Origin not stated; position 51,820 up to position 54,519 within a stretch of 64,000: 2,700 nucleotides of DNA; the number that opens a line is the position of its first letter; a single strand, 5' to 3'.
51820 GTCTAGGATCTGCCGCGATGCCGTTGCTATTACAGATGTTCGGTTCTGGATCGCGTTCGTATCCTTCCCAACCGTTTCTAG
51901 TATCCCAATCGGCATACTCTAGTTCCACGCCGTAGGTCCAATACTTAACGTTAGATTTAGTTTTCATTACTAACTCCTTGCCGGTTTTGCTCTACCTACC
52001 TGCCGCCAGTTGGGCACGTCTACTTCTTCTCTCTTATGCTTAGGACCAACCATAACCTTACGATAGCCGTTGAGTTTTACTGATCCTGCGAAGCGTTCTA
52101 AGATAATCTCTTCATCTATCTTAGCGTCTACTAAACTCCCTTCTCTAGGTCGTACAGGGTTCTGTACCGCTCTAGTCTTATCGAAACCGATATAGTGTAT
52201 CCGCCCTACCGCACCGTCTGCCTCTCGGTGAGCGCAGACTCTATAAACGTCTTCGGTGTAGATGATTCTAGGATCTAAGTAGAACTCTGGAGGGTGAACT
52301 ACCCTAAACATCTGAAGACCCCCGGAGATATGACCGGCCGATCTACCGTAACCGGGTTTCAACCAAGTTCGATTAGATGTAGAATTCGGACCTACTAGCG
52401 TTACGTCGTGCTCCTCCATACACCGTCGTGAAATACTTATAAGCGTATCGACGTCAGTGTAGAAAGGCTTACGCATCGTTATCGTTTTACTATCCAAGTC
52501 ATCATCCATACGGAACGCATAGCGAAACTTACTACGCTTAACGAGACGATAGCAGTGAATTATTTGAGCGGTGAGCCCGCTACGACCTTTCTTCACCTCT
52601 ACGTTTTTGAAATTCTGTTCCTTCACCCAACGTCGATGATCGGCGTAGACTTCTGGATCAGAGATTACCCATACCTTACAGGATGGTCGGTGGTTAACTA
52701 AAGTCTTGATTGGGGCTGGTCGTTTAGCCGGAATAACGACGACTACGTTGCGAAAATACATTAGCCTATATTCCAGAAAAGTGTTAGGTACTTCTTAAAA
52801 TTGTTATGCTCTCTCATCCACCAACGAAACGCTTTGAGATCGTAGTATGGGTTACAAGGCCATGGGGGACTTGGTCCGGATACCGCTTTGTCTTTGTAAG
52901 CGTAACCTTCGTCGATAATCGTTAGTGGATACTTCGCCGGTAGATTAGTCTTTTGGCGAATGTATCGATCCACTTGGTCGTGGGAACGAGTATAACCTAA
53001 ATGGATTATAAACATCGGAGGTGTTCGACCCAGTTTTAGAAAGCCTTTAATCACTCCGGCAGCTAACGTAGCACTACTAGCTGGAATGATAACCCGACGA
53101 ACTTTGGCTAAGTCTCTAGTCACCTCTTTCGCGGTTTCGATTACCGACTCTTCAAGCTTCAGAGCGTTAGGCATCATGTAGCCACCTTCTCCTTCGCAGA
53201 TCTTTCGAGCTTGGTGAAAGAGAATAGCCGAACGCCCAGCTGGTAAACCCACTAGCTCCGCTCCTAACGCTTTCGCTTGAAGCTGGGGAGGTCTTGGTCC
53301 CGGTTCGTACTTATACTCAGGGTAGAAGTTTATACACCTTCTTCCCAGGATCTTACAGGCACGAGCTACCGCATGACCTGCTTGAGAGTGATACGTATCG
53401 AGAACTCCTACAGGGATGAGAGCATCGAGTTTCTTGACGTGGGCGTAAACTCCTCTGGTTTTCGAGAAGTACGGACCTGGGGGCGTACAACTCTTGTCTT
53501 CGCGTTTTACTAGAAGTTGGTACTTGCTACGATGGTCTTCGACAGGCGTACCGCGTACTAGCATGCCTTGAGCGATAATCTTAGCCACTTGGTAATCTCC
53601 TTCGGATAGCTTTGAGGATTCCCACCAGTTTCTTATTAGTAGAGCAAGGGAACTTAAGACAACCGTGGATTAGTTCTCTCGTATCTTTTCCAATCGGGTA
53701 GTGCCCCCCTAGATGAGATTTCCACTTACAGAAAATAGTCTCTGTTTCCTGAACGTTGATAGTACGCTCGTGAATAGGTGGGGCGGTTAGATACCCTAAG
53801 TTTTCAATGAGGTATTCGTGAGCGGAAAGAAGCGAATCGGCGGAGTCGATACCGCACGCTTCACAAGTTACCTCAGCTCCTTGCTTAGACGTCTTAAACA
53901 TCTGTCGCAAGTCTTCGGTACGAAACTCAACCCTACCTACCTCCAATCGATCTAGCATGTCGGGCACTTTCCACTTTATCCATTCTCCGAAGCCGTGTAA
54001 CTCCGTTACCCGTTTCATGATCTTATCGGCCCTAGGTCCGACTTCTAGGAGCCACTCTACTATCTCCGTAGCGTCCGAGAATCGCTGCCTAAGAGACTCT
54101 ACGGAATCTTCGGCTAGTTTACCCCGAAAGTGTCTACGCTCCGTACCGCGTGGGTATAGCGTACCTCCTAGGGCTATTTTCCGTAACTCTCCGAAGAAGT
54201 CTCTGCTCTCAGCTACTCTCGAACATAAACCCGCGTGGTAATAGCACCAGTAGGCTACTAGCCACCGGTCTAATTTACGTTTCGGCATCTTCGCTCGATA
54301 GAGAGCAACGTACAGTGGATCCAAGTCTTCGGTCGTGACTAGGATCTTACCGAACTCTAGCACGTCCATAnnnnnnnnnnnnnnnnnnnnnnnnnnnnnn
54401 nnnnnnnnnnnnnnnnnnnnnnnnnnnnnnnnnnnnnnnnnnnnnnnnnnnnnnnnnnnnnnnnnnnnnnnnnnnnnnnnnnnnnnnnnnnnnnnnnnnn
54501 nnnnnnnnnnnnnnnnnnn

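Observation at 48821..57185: Putative thymidine (5-hmdU-derived) DNA hypermodification gene cluster next to the DNA polymerase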

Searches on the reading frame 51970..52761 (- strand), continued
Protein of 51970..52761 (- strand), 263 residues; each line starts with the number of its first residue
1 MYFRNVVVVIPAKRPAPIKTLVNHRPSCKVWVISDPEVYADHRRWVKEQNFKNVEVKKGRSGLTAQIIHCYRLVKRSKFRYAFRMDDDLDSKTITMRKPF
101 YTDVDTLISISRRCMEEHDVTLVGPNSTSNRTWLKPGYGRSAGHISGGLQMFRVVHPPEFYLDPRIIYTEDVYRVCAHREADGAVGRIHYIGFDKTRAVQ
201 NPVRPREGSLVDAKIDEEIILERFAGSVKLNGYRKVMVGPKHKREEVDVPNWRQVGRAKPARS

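Call 63: fold_search(model_id=the predicted structure, library=viral)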
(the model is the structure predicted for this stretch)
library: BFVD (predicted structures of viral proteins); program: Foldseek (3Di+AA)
matches with E <= 10: 702; with E <= 0.001: 96
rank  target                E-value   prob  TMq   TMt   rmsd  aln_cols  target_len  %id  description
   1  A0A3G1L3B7            9.8e-12  1.00  0.65  0.61   6.7       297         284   15  Glycosyltransferase [Synechococcus phage S-CBWM1]
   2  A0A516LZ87            1.2e-10  1.00  0.68  0.62   4.9       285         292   13  (no name in the UniProt tables at hand)
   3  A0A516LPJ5            2.3e-09  1.00  0.70  0.69   3.9       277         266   15  (no name in the UniProt tables at hand)
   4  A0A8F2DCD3            3.8e-09  1.00  0.62  0.54   5.1       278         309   15  (no name in the UniProt tables at hand)
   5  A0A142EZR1            4.8e-09  1.00  0.62  0.57   5.5       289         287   13  (no name in the UniProt tables at hand)
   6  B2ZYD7                9.6e-09  1.00  0.58  0.60   5.1       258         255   16  TET-Associated Glycosyltransferase domain-containing protein [Ralstonia phage phiRSL1]
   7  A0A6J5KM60            1.0e-08  1.00  0.62  0.70   3.0       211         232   15  Uncharacterized protein [uncultured Caudovirales phage]
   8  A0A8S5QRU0            1.4e-08  1.00  0.58  0.55   6.7       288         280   15  TET-Associated Glycosyltransferase domain-containing protein [Siphoviridae sp. ct2773]
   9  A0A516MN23            1.7e-08  1.00  0.63  0.68   6.3       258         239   12  (no name in the UniProt tables at hand)
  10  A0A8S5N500            1.9e-08  1.00  0.63  0.61   5.2       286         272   12  TET-Associated Glycosyltransferase domain-containing protein [Podoviridae sp. ctiJY10]
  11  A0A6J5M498            2.0e-08  1.00  0.63  0.61   4.5       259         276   15  Uncharacterized protein [uncultured Caudovirales phage]
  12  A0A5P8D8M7            8.4e-08  1.00  0.57  0.50   7.8       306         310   14  (no name in the UniProt tables at hand)
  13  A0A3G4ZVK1            1.4e-07  1.00  0.45  0.27   7.4       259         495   12  LicD/FKTN/FKRP nucleotidyltransferase domain-containing protein [Dasosvirus sp.]
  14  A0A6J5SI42            1.5e-07  1.00  0.61  0.66   4.7       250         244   12  TET-Associated Glycosyltransferase domain-containing protein [uncultured Caudovirales phage]
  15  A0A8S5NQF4            1.6e-07  1.00  0.53  0.50   7.5       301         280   15  TET-Associated Glycosyltransferase domain-containing protein [Myoviridae sp. cteaT5]
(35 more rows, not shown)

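Call 66: search_protein_families(library=ncbifam, proteins=[window:51970-52761:-], max_evalue=0.01)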
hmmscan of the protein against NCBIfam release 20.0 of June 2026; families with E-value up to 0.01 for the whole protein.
window:51970-52761:- (263 aa): 0 families

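Call 97: search_dna_similar(query=window:51970-52761:-, collection=phages, mode=protein, max_rows=20, max_evalue=0.01)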
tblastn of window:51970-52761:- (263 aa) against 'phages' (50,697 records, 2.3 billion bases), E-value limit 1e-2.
No match.

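Call 98: find_related_loci(query=A5, collection=metagenome_contigs, flank=9000)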
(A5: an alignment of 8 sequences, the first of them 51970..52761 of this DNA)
Query A5 (263 aa) in metagenome_contigs; peptide patterns used: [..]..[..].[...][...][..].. (x = any residue, [..] = any of these).
31 stretches matched a pattern; 18 encode a relative of the query (tblastn E <= 1e-3); 18 distinct loci.
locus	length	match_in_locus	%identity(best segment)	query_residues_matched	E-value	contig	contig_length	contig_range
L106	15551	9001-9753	38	5-260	1e-49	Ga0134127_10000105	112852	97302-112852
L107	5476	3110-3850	37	1-255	3e-48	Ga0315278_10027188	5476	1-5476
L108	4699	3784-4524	37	1-255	3e-48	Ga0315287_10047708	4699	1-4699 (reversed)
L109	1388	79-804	37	1-253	1e-49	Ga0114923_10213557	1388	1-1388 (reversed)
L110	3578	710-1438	36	3-258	4e-46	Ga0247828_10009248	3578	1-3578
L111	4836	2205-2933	36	3-258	5e-46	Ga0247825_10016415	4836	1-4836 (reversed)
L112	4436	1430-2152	37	4-253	6e-45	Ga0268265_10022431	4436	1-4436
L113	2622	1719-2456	36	5-254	7e-45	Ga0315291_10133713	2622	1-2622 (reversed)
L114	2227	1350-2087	35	5-258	6e-41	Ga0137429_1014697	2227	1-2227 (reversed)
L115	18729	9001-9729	33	3-255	7e-40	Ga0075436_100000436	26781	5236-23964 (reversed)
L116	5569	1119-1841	35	5-253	8e-40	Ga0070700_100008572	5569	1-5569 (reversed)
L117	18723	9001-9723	35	5-253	9e-40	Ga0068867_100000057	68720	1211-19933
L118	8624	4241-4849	37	3-203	7e-40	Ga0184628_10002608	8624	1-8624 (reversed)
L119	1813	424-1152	33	3-253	1e-36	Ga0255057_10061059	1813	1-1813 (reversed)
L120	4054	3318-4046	33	3-253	3e-36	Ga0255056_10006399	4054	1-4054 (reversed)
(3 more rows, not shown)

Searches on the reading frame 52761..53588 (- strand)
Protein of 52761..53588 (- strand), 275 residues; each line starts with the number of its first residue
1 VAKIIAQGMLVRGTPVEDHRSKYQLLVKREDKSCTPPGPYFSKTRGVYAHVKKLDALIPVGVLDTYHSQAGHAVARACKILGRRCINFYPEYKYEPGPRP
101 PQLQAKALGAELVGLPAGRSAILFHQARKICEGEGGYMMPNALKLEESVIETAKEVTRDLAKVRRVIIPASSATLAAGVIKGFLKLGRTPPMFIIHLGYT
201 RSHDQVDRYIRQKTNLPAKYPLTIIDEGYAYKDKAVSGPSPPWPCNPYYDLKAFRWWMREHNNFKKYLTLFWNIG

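Call 3: search_protein_families(library=pfam, proteins=[window:52761-53588:-], max_evalue=0.01)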
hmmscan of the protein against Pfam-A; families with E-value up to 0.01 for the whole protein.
window:52761-53588:- (275 aa): 1 family
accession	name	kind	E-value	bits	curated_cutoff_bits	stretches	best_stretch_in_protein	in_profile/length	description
PF00291.31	PALP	-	9e-12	45.4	35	1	24-195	23-190/295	Pyridoxal-phosphate dependent enzyme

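Call 22: search_protein_families(library=phrogs, proteins=[window:52761-53588:-], max_evalue=0.001)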
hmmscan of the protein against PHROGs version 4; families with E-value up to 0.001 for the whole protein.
window:52761-53588:- (275 aa): 1 family
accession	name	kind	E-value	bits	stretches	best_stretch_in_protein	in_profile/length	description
phrog_7093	-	other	1.1e-59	203.2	1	9-275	1-278/279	threonine dehydratase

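Call 66: search_protein_families(library=ncbifam, proteins=[window:52761-53588:-], max_evalue=0.01)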
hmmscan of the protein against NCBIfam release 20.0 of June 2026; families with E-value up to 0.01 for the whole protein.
window:52761-53588:- (275 aa): 0 families

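Call 71: search_solved_structures(query=window:52761-53588:-, max_evalue=0.01, show_alignments=1)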
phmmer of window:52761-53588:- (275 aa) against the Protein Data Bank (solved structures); distinct sequences matched with E-value up to 0.01: 0.

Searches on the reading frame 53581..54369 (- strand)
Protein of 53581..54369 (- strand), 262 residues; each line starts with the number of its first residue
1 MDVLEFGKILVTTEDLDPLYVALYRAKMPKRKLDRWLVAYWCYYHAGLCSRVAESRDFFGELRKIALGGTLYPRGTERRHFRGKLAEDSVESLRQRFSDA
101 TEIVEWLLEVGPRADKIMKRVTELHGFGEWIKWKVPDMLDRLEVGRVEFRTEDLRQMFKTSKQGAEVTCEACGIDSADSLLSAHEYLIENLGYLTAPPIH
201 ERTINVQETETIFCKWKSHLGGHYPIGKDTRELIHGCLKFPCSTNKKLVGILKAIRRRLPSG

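Call 3: search_protein_families(library=pfam, proteins=[window:53581-54369:-], max_evalue=0.01)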
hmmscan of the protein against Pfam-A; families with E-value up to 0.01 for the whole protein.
window:53581-54369:- (262 aa): 1 family
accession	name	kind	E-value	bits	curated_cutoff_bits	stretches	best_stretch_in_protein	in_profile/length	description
PF18724.6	ADDT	-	1.1e-14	55.2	26.2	1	12-219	2-228/232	Amino acid:DNA transferase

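Call 22: search_protein_families(library=phrogs, proteins=[window:53581-54369:-], max_evalue=0.001)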
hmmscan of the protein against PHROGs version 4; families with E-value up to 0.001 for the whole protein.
window:53581-54369:- (262 aa): 1 family
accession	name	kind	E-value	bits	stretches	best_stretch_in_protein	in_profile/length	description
phrog_6364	-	unknown function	1.1e-58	199.7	1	1-248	10-271/287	-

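Call 96: search_dna_similar(query=window:53581-54369:-, collection=phages, mode=protein, max_rows=30, rows=spread, max_evalue=0.001)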
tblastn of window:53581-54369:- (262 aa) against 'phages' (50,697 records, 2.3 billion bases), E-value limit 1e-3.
Records with a match: 97; places in all: 97; records where one place covers at least 80% of the query: 96.
Best place of each record, by identity: <60% 97.
By first word of the organism name: Pseudomonas 70; Bordetella 9; Rhizobium 3; Stenotrophomonas 2; Acinetobacter 2; Rhodoferax 2; Delftia 2; Sphaerotilus 1; Pseudanabaena 1; phage 1; and 4 more.
By host as written in the record: Pseudomonas aeruginosa 27; Pseudomonas aeruginosa PAO1 22; Bordetella bronchiseptica ATCC 10580 9; - 8; Pseudomonas sp. 5; Pseudomonas aeruginosa PA14 4; Pseudomonas aeruginosa PAO-1 2; Pseudomonas aeruginosa strain PAO9505 2; and 15 more.
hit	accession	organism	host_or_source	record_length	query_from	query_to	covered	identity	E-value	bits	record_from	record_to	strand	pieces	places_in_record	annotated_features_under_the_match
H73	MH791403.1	Pseudomonas phage PaTs-2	Pseudomonas aeruginosa PAO1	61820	1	236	90%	39.6%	3e-47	173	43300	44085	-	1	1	hypothetical protein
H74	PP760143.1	Pseudomonas phage vB_Pae_HLL23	Pseudomonas aeruginosa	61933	1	236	90%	39.6%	5e-47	172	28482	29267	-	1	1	alpha-glutamyl/putrescinyl thymine pyrophosphorylase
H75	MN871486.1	Pseudomonas phage PaSz-9_45_61k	Pseudomonas aeruginosa PAO1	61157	1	236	90%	39.2%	1e-46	171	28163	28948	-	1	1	record has no annotation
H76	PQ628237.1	Pseudomonas phage vanta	Pseudomonas aeruginosa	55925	1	236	90%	39.2%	1e-46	171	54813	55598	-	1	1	hypothetical protein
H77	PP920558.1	Pseudomonas phage Lucjan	Pseudomonas aeruginosa PAO-1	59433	1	237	90%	38.8%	3e-45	167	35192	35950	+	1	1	hypothetical protein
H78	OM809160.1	Pseudomonas phage 185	Pseudomonas aeruginosa PAO1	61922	1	236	90%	38.9%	8e-46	169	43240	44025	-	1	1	record has no annotation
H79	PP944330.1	Pseudomonas phage phi_M6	Pseudomonas aeruginosa PAO1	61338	1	236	90%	38.9%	1e-45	169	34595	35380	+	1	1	hypothetical protein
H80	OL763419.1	Pseudomonas phage Churro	Pseudomonas aeruginosa PAO1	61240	1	236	90%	38.9%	1e-45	169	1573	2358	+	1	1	putative aGPT-Pplase2 protein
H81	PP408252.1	Pseudomonas phage vB_Pa-PAC5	Pseudomonas aeruginosa PAO1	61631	1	236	90%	38.9%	1e-45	169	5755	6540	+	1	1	aGPT-Pplase2 domain-containing protein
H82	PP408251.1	Pseudomonas phage vB_Pa-PAC4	Pseudomonas aeruginosa PAO1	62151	1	236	90%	38.9%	1e-45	169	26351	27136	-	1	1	aGPT-Pplase2 domain-containing protein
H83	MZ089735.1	Pseudomonas phage Psa21-HRN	wastewater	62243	1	236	90%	38.9%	1e-45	169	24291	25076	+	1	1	hypothetical protein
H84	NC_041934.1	Pseudomonas phage LKO4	Pseudomonas aeruginosa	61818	1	236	90%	38.9%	1e-45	169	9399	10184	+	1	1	hypothetical protein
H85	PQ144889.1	Pseudomonas phage NEU2024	Pseudomonas aeruginosa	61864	1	236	90%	38.9%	2e-45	168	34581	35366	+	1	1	hypothetical protein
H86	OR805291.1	Pseudomonas phage Aergia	Pseudomonas aeruginosa PAO1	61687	1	236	90%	38.9%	2e-45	168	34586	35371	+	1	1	hypothetical protein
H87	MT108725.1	Pseudomonas phage Epa5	Pseudomonas sp.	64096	6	255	95%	36.5%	7e-46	169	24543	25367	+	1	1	none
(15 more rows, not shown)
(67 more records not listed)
